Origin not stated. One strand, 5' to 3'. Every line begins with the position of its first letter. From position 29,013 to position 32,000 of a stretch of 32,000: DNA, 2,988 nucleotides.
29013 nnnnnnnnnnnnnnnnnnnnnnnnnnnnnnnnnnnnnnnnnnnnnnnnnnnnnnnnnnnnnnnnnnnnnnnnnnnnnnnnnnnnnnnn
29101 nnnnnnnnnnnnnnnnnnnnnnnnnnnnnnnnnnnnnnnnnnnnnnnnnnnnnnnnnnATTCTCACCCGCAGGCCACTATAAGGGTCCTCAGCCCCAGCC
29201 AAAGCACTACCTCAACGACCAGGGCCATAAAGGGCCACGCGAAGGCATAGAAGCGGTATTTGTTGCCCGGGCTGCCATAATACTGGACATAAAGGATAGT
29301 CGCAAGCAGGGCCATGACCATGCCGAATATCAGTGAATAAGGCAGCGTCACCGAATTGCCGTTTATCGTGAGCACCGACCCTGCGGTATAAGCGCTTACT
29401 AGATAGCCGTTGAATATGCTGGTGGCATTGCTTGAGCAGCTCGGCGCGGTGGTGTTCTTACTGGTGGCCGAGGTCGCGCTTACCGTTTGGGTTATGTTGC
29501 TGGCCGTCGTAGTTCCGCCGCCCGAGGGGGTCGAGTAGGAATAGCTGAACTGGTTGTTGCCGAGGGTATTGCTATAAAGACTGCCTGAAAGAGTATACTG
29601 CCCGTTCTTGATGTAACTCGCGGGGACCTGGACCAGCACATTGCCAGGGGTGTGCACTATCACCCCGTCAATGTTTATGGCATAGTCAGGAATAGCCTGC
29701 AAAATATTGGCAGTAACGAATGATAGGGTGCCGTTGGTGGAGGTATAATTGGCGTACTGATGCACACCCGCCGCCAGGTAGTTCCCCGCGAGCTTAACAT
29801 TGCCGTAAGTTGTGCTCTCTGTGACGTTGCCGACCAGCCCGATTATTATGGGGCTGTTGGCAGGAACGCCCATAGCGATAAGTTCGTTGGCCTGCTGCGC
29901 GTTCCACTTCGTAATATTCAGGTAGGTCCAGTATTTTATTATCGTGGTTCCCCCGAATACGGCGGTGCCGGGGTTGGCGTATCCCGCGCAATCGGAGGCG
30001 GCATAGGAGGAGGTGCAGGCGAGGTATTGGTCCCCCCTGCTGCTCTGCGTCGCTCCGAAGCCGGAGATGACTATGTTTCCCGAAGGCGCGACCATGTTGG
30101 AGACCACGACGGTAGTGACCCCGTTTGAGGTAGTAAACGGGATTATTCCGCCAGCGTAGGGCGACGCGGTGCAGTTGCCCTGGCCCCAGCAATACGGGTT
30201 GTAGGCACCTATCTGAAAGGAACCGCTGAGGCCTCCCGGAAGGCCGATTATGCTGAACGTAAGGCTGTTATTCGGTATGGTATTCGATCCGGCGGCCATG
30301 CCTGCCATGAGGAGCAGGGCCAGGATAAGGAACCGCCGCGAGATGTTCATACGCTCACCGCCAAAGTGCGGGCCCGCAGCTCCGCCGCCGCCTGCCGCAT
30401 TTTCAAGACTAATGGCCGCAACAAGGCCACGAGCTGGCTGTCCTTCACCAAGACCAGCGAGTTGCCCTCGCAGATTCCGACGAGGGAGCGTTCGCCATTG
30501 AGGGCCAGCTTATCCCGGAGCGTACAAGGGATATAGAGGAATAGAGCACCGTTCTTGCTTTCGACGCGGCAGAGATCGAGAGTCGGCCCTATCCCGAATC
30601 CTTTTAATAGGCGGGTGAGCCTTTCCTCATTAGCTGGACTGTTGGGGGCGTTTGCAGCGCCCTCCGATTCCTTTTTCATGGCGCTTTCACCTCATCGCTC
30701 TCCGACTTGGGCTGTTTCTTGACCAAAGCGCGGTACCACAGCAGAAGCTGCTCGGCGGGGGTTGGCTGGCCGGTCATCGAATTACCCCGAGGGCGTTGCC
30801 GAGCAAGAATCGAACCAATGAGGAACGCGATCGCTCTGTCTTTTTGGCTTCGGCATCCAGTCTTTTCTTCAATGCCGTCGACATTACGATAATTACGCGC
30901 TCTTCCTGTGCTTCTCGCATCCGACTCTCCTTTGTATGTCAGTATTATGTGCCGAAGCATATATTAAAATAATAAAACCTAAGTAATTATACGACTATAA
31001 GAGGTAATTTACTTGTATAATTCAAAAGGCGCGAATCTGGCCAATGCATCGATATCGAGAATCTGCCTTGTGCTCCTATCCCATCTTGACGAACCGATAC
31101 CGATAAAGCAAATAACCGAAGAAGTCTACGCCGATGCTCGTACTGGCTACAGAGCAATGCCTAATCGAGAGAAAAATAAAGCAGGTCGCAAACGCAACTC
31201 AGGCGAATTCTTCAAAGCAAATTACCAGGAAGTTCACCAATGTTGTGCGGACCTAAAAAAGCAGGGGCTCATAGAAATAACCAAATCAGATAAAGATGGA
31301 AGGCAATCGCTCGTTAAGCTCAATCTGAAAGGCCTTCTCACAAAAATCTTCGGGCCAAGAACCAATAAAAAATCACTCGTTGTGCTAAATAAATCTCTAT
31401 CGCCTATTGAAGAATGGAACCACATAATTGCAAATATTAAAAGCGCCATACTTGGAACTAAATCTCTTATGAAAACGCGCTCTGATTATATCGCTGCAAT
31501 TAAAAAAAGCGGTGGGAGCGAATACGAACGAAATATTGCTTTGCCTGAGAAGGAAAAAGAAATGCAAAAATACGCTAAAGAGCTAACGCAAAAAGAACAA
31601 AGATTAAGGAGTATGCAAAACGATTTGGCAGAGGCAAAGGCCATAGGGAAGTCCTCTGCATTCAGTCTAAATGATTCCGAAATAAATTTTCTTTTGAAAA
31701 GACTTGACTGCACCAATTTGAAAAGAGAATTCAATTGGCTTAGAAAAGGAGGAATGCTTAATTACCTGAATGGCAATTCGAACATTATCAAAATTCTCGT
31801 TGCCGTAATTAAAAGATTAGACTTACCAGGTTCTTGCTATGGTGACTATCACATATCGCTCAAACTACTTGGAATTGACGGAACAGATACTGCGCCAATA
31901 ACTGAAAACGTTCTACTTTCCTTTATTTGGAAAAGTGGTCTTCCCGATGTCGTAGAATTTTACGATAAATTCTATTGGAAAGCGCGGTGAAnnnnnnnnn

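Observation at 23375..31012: About 7.6-kb one-strand block of roughly 16 overlapping ORFan genes: probable integrated virus- or plasmid-like element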

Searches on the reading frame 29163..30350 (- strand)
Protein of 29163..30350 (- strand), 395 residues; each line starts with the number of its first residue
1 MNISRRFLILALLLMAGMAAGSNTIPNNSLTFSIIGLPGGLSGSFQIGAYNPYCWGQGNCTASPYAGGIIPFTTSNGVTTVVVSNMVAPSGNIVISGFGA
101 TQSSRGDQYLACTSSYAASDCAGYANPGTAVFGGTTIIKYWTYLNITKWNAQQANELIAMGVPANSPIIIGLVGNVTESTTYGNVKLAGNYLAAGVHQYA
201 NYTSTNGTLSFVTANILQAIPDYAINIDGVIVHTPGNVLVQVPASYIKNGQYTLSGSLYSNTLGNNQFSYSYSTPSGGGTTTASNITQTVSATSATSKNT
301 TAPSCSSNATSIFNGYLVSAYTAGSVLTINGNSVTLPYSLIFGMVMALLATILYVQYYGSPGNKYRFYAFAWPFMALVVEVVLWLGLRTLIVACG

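Call 6: search_protein_families(library=pfam, max_evalue=0.1, proteins=[window:29163-30350:-])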
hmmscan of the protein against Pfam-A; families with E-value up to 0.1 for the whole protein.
window:29163-30350:- (395 aa): 0 families

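Call 8: search_protein_families(library=phrogs, max_evalue=0.01, proteins=[window:29163-30350:-])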
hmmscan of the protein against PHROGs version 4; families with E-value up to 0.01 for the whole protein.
window:29163-30350:- (395 aa): 0 families

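Call 9: search_protein_families(library=ncbifam, max_evalue=0.01, proteins=[window:29163-30350:-])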
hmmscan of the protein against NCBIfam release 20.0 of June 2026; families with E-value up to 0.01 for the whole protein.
window:29163-30350:- (395 aa): 0 families

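Call 63: search_protein_representatives(protein=window:29163-30350:-)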
Query: 395 residues. Proteins with E-value up to 0.001 (for the whole library): 8; up to 1e-10: 6; up to 1e-30: 3. The best 8 are listed.
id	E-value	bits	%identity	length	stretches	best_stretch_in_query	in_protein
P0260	6.7e-147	506.0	98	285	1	1-237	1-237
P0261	1.2e-37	146.5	43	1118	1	13-290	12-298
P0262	7.9e-36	140.5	100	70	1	327-395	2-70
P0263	5.8e-26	108.0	46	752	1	242-395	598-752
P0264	9.7e-17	77.6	39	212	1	6-227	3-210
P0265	2.8e-15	72.8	41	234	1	8-221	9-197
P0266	3.1e-06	43.1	32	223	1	7-218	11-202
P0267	8.3e-04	35.1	32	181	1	9-188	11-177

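Call 79: predict_structure(protein=window:29163-30350:-)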
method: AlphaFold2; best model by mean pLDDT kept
length: 395 residues; sequences in the alignment: 1
mean_pLDDT: 36.3   pTM: 0.20
mean pLDDT of the five models: 36.3, 34.9, 32.8, 32.5, 31.9
residues with pLDDT >= 90: 0; 70-90: 2; 50-70: 51; < 50: 342
segments of 3 or more residues with pLDDT < 50: 1-10, 12-14, 16-336, 392-395
pLDDT, mean of each block of 10 residues (from residue 1): 42 44 32 34 37 32 35 35 30 29 27 25 27 27 29 32 34 29 30 30 32 29 33 35 37 37 35 37 30 27 28 29 37 44 63 56 54 64 61 44
secondary structure, 60 per line:
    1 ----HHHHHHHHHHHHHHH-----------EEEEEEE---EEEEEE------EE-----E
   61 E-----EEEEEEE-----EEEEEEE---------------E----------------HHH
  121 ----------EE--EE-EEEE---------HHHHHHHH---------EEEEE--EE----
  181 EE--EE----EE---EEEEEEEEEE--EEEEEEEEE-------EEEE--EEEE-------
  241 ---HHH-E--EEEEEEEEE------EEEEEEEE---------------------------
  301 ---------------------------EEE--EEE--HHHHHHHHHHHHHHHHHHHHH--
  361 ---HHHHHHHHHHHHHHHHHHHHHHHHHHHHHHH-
elements in order: H5-19 E31-37 E41-46 E67-73 E79-85 E138-141 H151-158 E168-172 E196-205 E208-216 E224-227 E230-233 E251-259 E266-273 E328-330 E333-335 H338-358 H364-394

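Call 82: search_dna_similar(query=window:29163-30350:-, collection=phages, mode=protein, max_evalue=0.1, max_rows=8)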
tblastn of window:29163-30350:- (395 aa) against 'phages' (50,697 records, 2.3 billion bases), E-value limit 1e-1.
No match.

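Call 87: find_encoding_contigs(protein=P0261, flank=10000, max_places=3)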
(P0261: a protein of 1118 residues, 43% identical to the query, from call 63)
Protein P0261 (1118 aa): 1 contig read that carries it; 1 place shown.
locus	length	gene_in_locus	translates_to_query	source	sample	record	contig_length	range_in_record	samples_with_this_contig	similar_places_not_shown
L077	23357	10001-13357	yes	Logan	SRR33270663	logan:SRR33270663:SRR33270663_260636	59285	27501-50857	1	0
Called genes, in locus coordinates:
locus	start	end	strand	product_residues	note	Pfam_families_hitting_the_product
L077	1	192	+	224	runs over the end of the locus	-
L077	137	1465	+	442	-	-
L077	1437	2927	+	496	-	-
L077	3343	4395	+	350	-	-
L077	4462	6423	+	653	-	-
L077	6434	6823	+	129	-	-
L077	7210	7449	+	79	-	-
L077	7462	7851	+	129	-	-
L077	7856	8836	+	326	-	-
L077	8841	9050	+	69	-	-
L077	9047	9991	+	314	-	-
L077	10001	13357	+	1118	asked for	-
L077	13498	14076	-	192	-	-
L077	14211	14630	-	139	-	-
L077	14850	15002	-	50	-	-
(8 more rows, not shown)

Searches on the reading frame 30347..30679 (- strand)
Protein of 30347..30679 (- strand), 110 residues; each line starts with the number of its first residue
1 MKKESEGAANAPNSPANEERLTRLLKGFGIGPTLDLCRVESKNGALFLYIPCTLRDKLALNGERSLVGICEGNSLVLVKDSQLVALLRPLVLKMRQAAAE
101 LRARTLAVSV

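Call 6: search_protein_families(library=pfam, max_evalue=0.1, proteins=[window:30347-30679:-])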
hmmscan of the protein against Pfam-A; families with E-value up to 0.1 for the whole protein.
window:30347-30679:- (110 aa): 0 families

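Call 8: search_protein_families(library=phrogs, max_evalue=0.01, proteins=[window:30347-30679:-])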
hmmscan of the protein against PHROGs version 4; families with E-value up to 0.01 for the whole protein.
window:30347-30679:- (110 aa): 0 families

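Call 9: search_protein_families(library=ncbifam, max_evalue=0.01, proteins=[window:30347-30679:-])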
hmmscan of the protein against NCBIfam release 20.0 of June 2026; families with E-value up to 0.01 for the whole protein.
window:30347-30679:- (110 aa): 0 families

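Call 59: search_solved_structures(query=window:30347-30679:-, max_evalue=10, show_alignments=2)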
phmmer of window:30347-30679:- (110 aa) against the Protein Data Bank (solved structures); distinct sequences matched with E-value up to 10: 0.

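Call 75: search_protein_families(library=padloc, max_evalue=0.01, proteins=[window:30347-30679:-])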
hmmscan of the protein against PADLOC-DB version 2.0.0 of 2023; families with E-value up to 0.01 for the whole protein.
window:30347-30679:- (110 aa): 0 families

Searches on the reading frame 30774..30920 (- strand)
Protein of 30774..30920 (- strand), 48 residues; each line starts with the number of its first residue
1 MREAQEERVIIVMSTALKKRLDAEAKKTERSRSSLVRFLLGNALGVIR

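Call 7: search_protein_families(library=pfam, max_evalue=1, proteins=[window:30774-30920:-])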
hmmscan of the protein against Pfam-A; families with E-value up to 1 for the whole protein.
window:30774-30920:- (48 aa): 4 families
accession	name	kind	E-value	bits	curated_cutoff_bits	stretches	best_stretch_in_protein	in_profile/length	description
PF07878.17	RHH_5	-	4.2e-08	33.2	26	1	7-44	2-39/43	CopG-like RHH_1 or ribbon-helix-helix domain, RHH_5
PF01402.27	RHH_1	-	0.00026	21.3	20.5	1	16-39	9-32/39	Ribbon-helix-helix protein, copG family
PF15919.11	HicB_lk_antitox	-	0.0096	16.5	27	1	4-36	87-119/123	HicB_like antitoxin of bacterial toxin-antitoxin system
PF08357.16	SEFIR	-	0.13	13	23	1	4-32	57-85/150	SEFIR domain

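Call 55: search_protein_families(library=phrogs, max_evalue=0.05, proteins=[window:30774-30920:-])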
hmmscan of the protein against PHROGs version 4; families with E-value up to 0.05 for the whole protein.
window:30774-30920:- (48 aa): 3 families
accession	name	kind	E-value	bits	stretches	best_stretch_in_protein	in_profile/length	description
phrog_3431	-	transcription regulation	3.1e-05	24.6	1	5-40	17-52/67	Arc-like repressor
phrog_15666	-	unknown function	0.016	16.5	1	8-37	4-33/81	-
phrog_582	-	transcription regulation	0.026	15.8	1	3-42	54-93/105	Arc-like repressor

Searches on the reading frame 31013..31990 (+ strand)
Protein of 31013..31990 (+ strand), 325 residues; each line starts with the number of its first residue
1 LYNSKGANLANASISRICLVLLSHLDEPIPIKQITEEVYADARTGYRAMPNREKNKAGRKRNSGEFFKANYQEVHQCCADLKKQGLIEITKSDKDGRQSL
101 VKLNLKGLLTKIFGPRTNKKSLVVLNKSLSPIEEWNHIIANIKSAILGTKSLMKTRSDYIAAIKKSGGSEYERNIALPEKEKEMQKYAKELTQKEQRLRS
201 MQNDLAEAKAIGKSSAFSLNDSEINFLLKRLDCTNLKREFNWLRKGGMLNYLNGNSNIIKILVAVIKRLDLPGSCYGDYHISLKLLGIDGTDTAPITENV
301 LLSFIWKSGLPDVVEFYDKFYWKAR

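Call 6: search_protein_families(library=pfam, max_evalue=0.1, proteins=[window:31013-31990:+])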
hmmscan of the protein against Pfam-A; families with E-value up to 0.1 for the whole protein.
window:31013-31990:+ (325 aa): 4 families
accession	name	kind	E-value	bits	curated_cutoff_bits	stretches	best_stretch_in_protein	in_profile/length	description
PF12802.13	MarR_2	-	0.001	19.6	27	1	71-98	34-61/61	MarR family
PF14277.12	DUF4364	-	0.0057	16.9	26.9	0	69-96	31-58/162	Domain of unknown function (DUF4364)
PF22381.2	Staph_reg_Sar_Rot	-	0.04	14.5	27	0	69-106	40-77/85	Transcriptional regulator SarA/Rot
PF09079.17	Cdc6_C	-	0.077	13.4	25.1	0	70-105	51-88/96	CDC6, C terminal winged helix domain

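Call 8: search_protein_families(library=phrogs, max_evalue=0.01, proteins=[window:31013-31990:+])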
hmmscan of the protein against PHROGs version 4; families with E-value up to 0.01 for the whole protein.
window:31013-31990:+ (325 aa): 0 families

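Call 9: search_protein_families(library=ncbifam, max_evalue=0.01, proteins=[window:31013-31990:+])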
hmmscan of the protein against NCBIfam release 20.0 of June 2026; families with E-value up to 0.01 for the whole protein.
window:31013-31990:+ (325 aa): 0 families

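Call 19: find_encoding_contigs(protein=window:31013-31990:+, flank=10000, max_places=4)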
Protein window:31013-31990:+ (325 aa): 1 contig read that carries it; 1 place shown.
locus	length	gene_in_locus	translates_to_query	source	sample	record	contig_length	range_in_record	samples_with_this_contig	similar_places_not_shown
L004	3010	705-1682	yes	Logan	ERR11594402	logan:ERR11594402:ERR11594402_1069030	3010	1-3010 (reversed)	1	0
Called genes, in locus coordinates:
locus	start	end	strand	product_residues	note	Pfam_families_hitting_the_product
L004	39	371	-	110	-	-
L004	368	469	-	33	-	-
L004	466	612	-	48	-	PF07878:RHH_5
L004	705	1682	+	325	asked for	-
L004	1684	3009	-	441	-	?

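Call 23: find_related_loci(query=L004:1684-3009:-, collection=genome_contigs, flank=10000)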
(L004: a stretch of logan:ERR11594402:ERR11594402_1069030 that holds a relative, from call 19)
Query L004:1684-3009:- (441 aa) in genome_contigs; peptide patterns used: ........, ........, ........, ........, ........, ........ (x = any residue, [..] = any of these).
177 stretches matched a pattern, but none encodes a relative of the query by tblastn (E <= 1e-3).

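Call 25: find_related_loci(query=L004:1684-3009:-, collection=viral_contigs, flank=10000)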
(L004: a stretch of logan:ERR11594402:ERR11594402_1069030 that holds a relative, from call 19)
Query L004:1684-3009:- (441 aa) in viral_contigs; peptide patterns used: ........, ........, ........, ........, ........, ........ (x = any residue, [..] = any of these).
29 stretches matched a pattern, but none encodes a relative of the query by tblastn (E <= 1e-3).

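Call 75: search_protein_families(library=padloc, max_evalue=0.01, proteins=[window:31013-31990:+])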
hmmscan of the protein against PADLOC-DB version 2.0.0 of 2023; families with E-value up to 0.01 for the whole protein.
window:31013-31990:+ (325 aa): 0 families
